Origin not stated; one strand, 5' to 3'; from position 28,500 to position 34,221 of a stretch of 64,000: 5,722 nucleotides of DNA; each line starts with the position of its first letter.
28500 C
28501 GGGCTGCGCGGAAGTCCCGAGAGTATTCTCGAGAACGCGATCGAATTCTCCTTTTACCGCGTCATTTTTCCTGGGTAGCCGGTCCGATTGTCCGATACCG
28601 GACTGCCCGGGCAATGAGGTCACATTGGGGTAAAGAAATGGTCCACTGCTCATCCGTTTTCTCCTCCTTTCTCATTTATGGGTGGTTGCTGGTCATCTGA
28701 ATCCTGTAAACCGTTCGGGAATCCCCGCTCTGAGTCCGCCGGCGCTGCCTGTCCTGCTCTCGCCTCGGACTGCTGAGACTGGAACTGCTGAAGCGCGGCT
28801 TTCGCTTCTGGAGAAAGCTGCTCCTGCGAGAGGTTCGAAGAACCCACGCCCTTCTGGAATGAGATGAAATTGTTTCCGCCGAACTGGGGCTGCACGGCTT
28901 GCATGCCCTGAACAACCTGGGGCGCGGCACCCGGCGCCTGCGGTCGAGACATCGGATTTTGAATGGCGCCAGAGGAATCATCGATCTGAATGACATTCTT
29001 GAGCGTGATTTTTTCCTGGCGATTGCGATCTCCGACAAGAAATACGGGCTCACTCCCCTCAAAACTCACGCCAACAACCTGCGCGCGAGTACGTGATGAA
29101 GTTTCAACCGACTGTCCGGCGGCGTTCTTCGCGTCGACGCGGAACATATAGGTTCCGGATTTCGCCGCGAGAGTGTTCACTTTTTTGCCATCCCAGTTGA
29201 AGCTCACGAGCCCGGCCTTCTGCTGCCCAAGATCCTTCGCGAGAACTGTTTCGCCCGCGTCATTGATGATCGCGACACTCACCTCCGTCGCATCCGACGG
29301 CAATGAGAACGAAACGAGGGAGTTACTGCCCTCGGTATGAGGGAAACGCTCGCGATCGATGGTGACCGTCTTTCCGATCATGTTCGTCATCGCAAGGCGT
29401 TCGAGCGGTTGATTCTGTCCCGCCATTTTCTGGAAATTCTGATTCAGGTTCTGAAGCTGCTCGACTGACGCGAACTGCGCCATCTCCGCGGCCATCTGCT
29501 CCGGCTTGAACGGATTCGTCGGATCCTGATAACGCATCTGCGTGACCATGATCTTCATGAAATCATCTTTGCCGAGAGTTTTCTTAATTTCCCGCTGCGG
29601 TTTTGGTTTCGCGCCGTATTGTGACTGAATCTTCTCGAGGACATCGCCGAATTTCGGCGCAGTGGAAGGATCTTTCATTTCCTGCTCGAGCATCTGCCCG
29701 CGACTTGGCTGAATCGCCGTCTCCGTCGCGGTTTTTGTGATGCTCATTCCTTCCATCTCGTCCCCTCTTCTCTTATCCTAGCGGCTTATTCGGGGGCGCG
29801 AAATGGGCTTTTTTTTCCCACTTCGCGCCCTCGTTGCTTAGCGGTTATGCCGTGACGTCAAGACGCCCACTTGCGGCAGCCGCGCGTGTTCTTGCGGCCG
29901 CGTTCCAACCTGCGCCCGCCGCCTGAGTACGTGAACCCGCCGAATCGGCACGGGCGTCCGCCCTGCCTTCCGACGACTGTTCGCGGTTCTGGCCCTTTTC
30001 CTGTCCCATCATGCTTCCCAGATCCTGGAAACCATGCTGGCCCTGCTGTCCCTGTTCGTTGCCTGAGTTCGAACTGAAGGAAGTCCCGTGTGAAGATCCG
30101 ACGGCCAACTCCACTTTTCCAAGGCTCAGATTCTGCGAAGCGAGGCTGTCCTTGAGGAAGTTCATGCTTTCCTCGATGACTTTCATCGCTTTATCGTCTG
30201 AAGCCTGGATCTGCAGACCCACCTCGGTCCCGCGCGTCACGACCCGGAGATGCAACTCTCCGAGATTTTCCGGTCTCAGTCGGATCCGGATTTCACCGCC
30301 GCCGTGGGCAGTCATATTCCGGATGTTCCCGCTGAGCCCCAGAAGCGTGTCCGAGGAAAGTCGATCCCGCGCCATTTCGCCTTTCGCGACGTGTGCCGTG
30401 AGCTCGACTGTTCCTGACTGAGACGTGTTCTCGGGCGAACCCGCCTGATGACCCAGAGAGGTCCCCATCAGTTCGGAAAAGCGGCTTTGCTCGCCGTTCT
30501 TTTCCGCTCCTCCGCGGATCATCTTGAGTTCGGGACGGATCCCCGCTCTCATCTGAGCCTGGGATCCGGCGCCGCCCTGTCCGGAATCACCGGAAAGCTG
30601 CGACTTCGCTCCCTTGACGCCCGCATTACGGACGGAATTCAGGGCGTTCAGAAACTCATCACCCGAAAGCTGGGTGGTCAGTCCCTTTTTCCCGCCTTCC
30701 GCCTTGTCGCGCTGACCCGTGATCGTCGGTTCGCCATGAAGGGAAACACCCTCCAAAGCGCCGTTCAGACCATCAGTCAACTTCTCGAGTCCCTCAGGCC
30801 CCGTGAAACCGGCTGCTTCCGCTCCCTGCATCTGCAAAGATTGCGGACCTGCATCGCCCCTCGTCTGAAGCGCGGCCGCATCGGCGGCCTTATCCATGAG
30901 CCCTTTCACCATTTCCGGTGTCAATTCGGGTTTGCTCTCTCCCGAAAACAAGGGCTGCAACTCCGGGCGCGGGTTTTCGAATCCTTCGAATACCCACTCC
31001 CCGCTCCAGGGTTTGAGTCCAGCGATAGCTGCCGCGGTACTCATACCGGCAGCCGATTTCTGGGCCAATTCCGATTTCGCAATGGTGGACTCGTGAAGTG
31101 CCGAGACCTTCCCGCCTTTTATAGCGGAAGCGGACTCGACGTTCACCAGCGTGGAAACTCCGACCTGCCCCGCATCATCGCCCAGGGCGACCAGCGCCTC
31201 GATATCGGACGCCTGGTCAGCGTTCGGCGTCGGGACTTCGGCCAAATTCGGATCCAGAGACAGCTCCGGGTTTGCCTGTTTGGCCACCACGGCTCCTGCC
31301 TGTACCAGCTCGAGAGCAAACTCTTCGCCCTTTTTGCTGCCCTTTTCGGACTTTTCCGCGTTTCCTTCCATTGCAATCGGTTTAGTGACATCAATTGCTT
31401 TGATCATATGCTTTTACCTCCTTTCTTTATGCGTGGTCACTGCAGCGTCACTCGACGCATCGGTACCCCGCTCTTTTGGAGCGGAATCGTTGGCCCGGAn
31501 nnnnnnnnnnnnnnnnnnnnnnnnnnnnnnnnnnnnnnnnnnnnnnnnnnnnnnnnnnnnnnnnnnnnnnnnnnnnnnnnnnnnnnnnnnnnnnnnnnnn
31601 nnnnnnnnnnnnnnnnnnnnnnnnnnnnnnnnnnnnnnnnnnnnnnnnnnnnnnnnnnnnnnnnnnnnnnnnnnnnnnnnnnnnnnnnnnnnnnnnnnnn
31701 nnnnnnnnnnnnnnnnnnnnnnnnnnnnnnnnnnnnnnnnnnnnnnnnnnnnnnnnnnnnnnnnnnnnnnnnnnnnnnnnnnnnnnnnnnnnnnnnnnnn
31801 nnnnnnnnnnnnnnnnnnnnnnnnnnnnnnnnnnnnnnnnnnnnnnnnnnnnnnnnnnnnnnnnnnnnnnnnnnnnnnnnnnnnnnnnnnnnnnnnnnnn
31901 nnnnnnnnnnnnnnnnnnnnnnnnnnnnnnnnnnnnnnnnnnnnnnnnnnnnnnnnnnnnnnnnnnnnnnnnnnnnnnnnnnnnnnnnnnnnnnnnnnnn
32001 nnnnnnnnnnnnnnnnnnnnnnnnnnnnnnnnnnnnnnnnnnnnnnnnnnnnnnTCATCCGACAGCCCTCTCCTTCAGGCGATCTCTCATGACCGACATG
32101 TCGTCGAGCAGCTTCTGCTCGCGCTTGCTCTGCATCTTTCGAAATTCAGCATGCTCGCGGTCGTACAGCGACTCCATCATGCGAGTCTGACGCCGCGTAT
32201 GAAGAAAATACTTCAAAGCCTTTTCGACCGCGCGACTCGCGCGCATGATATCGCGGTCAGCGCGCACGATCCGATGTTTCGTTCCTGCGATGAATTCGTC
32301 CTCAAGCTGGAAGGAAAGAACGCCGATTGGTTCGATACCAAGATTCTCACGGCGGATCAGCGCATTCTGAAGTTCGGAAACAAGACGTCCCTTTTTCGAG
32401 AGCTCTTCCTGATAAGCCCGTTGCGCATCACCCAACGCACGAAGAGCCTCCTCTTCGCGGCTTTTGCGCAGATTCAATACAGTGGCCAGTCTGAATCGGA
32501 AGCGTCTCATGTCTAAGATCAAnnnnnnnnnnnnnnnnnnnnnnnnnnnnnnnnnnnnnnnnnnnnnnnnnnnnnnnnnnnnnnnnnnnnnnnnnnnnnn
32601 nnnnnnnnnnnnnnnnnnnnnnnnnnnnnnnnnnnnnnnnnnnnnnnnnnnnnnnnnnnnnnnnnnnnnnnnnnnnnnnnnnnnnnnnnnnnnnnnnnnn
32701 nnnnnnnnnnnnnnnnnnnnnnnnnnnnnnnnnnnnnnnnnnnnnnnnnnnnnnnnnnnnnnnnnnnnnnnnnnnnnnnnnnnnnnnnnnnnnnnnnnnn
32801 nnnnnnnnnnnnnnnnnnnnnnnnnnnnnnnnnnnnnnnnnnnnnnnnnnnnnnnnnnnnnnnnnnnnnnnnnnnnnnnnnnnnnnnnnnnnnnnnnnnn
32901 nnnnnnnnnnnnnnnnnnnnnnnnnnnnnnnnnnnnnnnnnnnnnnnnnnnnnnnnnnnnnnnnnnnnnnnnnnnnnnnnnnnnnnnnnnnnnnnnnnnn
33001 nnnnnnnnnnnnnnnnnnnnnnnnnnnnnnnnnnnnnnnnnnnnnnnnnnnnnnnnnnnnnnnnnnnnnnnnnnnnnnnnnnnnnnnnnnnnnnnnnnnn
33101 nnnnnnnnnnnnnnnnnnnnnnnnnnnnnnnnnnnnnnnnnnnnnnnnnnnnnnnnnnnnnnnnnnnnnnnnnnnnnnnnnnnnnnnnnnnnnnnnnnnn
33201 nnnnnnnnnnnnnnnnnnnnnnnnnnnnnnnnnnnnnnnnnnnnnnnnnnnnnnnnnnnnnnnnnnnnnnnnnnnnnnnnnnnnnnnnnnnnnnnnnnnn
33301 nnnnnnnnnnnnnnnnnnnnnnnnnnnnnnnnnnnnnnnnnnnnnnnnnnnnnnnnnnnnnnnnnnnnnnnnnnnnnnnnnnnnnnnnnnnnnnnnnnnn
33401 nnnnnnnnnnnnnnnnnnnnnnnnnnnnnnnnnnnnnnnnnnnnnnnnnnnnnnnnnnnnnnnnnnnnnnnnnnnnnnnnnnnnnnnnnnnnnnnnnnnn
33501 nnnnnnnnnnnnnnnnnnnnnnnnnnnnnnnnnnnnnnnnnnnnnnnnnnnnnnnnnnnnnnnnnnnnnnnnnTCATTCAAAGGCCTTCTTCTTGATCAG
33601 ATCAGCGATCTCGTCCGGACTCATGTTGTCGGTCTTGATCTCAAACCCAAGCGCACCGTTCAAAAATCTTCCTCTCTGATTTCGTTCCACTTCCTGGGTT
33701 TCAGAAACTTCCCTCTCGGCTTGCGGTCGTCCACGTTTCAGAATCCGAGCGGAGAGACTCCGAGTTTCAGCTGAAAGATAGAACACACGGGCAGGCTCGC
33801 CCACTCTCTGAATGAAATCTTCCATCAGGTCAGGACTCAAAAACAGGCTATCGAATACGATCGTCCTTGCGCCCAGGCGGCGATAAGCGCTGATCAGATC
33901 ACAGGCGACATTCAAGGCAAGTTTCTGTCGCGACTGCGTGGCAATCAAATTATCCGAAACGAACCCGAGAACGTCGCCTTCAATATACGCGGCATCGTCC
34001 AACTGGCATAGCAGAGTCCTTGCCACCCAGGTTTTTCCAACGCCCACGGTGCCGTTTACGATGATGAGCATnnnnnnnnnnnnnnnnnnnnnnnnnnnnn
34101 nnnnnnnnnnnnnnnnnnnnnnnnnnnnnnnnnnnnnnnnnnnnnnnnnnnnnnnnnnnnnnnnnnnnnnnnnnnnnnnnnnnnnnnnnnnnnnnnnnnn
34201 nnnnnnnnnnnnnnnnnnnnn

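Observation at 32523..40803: An ~8.3-kb accessory module inserted between fliI and fliJ in an otherwise canonical flagellar super-operon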

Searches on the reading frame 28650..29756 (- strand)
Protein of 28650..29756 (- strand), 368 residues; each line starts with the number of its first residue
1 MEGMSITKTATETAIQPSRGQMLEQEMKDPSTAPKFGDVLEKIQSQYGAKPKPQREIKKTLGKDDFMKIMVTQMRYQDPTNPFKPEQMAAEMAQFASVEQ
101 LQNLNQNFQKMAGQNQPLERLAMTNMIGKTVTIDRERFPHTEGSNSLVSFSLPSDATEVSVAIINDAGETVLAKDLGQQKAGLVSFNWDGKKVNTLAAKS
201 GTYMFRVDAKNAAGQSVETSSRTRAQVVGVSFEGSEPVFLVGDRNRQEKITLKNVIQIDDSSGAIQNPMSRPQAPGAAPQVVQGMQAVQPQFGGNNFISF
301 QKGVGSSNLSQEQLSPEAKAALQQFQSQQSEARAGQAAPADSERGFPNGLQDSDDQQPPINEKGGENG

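Call 76: search_protein_families(library=pfam, proteins=[window:28650-29756:-], max_evalue=0.00001)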
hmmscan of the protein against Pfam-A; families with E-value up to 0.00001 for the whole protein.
window:28650-29756:- (368 aa): 3 families
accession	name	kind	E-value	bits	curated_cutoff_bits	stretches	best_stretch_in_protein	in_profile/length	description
PF03963.19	FlgD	-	2.5e-19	69.7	27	1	54-109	19-74/75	Flagellar hook capping protein - N-terminal region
PF13860.13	FlgD_ig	-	5.2e-17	62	27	1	142-212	8-78/79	FlgD Ig-like domain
PF13861.12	FLgD_tudor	-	3.3e-06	27.6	26.9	1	124-242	7-47/58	FlgD Tudor-like domain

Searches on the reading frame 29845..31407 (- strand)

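Call 76: search_protein_families(library=pfam, proteins=[window:29845-31407:-], max_evalue=0.00001)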
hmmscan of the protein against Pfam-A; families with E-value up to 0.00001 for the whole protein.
window:29845-31407:- (520 aa): 1 family
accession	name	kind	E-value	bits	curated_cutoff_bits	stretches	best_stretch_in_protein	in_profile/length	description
PF02120.21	Flg_hook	-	1.4e-14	54.1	29.8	1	363-440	5-82/85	Flagellar hook-length control protein FliK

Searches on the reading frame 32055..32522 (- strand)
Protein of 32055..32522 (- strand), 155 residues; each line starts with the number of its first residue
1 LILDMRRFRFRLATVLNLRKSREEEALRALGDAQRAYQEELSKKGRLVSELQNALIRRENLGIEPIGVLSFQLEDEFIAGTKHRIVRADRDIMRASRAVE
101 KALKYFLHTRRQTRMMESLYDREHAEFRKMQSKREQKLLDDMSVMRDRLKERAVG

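Call 3: search_protein_families(library=pfam, proteins=[window:32055-32522:-], max_evalue=0.01)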
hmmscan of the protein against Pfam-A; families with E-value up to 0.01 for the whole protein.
window:32055-32522:- (155 aa): 1 family
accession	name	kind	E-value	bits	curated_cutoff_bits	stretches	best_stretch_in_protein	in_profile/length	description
PF02050.21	FliJ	-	3.1e-14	53.7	28.4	1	24-146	1-122/123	Flagellar FliJ protein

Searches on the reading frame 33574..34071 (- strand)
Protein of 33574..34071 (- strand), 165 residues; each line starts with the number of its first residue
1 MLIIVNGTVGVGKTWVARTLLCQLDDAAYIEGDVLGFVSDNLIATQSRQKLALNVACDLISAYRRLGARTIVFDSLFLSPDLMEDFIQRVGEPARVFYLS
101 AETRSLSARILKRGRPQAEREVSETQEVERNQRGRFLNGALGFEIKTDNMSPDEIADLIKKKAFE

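Call 3: search_protein_families(library=pfam, proteins=[window:33574-34071:-], max_evalue=0.01)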
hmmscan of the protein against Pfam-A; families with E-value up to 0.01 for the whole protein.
window:33574-34071:- (165 aa): 5 families
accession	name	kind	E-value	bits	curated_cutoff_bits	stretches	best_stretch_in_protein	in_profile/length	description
PF13671.12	AAA_33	-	1.2e-07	32.6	27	1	2-124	1-130/143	AAA domain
PF13238.12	AAA_18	-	1.1e-06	29.6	29.4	1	3-126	1-122/128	AAA domain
PF07931.18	CPT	-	7.8e-06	26.3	22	1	2-162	3-170/172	Chloramphenicol phosphotransferase-like protein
PF13401.12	AAA_22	-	0.0027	18.5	27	1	2-34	7-33/130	AAA domain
PF01712.25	dNK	-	0.0089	16.2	27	0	3-25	1-23/203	Deoxynucleoside kinase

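Call 8: search_protein_families(library=ncbifam, proteins=[window:33574-34071:-], max_evalue=0.05)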
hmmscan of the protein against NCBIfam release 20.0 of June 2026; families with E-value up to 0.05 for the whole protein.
window:33574-34071:- (165 aa): 5 families
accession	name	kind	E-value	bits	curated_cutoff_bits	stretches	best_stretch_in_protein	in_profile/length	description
NF038208.1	garosamine_AAA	equivalog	9.9e-11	41.6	170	1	1-128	1-129/167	Gar/GrdA family gentamicin resistance ATP-binding protein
TIGR01313.1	therm_gnt_kin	subfamily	0.00077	19.3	113.75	1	3-35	1-32/164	gluconokinase, GntK/IdnK-type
NF003012.0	PRK03839.1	equivalog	0.0024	17.9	152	1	1-75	1-72/180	putative kinase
TIGR02173.1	cyt_kin_arch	equivalog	0.0071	16.4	102.1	0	1-138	1-135/169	(d)CMP kinase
TIGR00041.1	DTMP_kinase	equivalog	0.036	13.8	83.25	0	85-137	123-171/196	dTMP kinase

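Call 9: search_protein_families(library=padloc, proteins=[window:33574-34071:-], max_evalue=0.05)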
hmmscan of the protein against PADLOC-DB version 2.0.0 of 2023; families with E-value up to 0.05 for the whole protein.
window:33574-34071:- (165 aa): 3 families
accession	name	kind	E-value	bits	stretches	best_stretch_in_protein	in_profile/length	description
PDLC02911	VakA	-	0.0061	15.1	0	3-136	5-135/163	-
PDLC04140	mad8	-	0.0081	13.7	1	2-113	29-114/314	mads_8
PDLC00914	TRIP13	-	0.033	11.6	1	2-31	73-102/302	TRIP13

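Call 82: search_solved_structures(query=window:33574-34071:-, max_evalue=0.1)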
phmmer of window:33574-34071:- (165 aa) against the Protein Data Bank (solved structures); distinct sequences matched with E-value up to 0.1: 6.
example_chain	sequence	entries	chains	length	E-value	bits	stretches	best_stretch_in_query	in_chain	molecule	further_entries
2bdt_A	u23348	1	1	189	4.8e-05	26.7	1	2-53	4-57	BH3686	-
8x1g_A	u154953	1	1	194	0.036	17.4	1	82-126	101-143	Adenylate kinase isoenzyme 1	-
1z83_A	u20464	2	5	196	0.036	17.4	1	82-126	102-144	Adenylate kinase 1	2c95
7x7s_A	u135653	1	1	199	0.037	17.3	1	82-126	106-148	Adenylate kinase isoenzyme 1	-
5ycd_A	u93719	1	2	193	0.081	16.2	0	83-123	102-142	Adenylayte kinase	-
5ycf_B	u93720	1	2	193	0.083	16.2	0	83-123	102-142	Adenylate kinase isoenzyme 1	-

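Call 89: search_protein_families(library=phrogs, proteins=[window:33574-34071:-], max_evalue=0.001)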
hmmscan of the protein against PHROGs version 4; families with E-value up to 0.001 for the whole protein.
window:33574-34071:- (165 aa): 1 family
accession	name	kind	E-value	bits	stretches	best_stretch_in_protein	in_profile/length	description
phrog_761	-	other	0.00059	20.6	0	1-119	20-161/362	thymidylate kinase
